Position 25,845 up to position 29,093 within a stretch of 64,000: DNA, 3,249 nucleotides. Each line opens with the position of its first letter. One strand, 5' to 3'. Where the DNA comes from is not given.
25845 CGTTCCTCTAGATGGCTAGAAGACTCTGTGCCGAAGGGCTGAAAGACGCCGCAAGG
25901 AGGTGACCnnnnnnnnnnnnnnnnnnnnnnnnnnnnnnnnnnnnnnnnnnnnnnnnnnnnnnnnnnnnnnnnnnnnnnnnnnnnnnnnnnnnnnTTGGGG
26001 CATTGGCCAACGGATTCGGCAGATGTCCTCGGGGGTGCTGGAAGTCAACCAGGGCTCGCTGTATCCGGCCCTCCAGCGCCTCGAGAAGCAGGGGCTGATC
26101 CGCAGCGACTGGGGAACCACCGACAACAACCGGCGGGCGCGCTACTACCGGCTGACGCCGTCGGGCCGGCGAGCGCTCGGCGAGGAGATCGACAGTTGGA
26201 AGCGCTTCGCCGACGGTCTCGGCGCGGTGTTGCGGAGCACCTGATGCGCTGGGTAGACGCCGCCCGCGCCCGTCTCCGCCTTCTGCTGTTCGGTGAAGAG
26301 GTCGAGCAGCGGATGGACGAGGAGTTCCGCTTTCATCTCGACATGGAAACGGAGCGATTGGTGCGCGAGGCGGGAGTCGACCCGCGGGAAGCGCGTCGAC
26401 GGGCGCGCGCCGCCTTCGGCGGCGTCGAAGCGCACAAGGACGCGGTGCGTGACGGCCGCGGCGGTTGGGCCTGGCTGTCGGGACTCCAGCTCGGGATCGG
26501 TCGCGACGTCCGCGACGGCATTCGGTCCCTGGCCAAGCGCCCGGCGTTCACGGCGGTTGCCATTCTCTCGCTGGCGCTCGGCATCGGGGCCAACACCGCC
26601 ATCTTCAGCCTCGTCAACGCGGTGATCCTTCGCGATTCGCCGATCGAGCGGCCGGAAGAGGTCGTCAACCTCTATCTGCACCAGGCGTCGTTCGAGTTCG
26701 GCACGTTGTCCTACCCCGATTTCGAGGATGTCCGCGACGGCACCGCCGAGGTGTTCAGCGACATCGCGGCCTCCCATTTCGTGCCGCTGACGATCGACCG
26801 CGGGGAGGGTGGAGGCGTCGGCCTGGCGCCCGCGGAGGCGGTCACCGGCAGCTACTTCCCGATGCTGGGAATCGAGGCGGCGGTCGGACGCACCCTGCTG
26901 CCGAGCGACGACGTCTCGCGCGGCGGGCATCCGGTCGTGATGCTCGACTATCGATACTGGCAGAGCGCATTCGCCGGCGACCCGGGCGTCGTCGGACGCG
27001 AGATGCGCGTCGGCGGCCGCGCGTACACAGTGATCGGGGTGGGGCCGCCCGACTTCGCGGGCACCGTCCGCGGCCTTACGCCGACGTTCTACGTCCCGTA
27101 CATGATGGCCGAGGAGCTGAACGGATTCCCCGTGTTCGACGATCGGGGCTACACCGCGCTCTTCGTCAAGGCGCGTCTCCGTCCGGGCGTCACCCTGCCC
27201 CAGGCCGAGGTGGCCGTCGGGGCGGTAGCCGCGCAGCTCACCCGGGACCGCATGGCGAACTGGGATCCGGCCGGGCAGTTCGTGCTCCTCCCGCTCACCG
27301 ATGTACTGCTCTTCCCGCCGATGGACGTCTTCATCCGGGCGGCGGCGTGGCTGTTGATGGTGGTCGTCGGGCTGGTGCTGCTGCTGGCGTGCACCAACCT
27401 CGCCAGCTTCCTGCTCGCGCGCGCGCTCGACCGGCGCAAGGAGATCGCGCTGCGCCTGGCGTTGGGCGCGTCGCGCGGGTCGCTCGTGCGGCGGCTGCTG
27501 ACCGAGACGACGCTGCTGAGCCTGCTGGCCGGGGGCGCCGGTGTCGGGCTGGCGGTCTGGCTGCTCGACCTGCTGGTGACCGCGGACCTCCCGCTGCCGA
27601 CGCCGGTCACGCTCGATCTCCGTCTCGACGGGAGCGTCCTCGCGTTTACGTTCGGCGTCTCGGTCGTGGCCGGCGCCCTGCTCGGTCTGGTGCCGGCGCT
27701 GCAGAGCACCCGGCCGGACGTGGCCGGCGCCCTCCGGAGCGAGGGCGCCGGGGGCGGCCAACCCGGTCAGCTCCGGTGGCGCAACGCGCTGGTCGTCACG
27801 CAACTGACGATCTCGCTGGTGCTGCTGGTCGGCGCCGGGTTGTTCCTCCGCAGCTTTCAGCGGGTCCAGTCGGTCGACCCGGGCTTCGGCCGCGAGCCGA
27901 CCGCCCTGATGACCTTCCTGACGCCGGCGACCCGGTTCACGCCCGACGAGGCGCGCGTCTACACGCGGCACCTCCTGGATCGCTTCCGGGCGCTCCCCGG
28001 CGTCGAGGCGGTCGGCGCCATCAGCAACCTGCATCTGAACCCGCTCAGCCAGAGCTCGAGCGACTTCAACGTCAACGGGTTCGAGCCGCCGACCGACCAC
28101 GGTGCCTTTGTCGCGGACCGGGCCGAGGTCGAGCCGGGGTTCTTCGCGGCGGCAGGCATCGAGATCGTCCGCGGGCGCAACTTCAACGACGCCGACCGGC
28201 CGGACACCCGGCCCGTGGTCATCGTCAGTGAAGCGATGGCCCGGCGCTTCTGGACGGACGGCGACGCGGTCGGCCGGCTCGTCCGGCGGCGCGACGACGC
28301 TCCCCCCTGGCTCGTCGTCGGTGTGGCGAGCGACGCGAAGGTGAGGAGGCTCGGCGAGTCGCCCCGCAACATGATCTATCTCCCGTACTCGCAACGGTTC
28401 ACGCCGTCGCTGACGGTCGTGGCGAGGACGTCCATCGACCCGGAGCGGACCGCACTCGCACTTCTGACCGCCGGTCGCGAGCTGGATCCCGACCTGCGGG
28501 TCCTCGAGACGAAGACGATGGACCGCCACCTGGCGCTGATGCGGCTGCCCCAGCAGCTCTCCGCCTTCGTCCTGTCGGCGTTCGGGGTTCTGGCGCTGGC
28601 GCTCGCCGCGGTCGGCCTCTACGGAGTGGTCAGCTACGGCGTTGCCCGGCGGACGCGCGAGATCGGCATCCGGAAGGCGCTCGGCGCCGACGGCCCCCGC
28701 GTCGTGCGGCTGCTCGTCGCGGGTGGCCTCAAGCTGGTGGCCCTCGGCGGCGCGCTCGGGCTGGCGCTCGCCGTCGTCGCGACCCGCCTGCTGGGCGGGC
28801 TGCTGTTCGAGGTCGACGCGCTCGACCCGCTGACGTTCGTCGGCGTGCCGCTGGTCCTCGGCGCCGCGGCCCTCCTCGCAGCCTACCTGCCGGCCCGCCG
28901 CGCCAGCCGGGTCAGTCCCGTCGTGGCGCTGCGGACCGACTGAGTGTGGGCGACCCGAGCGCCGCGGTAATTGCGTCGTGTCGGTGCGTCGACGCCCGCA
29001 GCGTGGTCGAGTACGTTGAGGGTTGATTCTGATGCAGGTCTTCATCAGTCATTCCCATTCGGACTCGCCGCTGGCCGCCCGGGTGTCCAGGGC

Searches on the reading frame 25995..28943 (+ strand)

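Call 46: search_protein_families(library=pfam, proteins=[window:25995-28943:+], max_evalue=0.001)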
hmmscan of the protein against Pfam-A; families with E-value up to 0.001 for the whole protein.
window:25995-28943:+ (982 aa): 2 families
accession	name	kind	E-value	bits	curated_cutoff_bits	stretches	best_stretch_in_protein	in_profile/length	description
PF12704.14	MacB_PCD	-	6.4e-39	134.8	27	2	186-408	1-204/207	MacB-like periplasmic core domain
PF02687.27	FtsX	-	2.1e-26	92.8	25.5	2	455-573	1-117/120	FtsX-like permease C-terminal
